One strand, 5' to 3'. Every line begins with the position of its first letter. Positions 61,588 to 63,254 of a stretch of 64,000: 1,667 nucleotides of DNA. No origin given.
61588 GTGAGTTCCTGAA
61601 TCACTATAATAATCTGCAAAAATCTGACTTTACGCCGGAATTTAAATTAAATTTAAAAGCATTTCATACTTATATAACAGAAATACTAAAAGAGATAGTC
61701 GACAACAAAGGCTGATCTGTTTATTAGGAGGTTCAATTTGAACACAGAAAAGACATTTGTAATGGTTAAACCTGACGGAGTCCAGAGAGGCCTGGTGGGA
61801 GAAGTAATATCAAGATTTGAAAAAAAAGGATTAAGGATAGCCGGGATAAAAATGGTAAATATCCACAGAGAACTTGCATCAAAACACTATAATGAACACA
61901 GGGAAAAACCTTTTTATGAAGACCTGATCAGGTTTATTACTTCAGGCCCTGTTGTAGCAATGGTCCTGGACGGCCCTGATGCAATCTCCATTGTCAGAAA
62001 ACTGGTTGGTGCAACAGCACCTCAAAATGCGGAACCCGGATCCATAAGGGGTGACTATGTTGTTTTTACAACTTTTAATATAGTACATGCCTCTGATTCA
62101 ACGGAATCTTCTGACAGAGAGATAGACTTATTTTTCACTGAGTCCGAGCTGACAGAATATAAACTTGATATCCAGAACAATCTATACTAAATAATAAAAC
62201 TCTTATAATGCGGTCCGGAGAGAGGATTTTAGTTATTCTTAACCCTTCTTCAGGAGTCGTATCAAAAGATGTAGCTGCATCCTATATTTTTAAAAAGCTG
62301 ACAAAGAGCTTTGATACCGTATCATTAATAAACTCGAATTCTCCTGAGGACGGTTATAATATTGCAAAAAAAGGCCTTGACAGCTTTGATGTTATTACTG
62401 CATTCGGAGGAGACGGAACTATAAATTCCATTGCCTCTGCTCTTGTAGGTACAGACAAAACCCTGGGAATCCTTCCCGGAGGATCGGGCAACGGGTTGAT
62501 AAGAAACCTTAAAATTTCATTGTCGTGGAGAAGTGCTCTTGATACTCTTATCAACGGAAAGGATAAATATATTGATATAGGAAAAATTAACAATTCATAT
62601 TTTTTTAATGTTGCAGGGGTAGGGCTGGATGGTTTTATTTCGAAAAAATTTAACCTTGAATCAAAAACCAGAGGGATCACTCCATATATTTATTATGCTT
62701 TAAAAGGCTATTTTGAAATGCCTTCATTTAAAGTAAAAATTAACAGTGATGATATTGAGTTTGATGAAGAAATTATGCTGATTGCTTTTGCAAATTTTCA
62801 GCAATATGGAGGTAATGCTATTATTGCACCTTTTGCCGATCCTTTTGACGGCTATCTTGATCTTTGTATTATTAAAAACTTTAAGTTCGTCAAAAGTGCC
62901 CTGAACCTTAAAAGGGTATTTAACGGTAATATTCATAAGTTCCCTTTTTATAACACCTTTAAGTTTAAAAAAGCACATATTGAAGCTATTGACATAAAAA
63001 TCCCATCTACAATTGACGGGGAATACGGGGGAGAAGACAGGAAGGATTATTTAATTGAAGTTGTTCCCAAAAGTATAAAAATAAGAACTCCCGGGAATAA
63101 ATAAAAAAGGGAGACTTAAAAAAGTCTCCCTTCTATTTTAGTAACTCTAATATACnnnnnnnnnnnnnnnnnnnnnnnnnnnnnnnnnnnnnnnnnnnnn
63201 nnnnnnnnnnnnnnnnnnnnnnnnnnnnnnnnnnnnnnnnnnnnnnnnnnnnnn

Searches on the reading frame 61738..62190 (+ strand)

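Call 33: search_protein_families(library=pfam, proteins=[window:61738-62190:+], max_evalue=0.00001)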
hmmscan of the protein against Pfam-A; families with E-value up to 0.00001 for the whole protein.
window:61738-62190:+ (150 aa): 1 family
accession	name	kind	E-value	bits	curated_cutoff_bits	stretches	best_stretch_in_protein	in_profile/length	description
PF00334.24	NDK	-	9.8e-57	191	27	1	4-137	1-134/135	Nucleoside diphosphate kinase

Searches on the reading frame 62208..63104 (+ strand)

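Call 33: search_protein_families(library=pfam, proteins=[window:62208-63104:+], max_evalue=0.00001)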
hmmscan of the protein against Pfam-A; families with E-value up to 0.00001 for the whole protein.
window:62208-63104:+ (298 aa): 2 families
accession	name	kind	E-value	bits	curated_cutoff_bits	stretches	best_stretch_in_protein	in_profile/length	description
PF00781.29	DAGK_cat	-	2.1e-23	82.7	23.6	1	6-127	1-125/125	Diacylglycerol kinase catalytic domain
PF19279.4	YegS_C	-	9.4e-15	55.1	27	1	137-292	4-156/158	YegS C-terminal NAD kinase beta sandwich-like domain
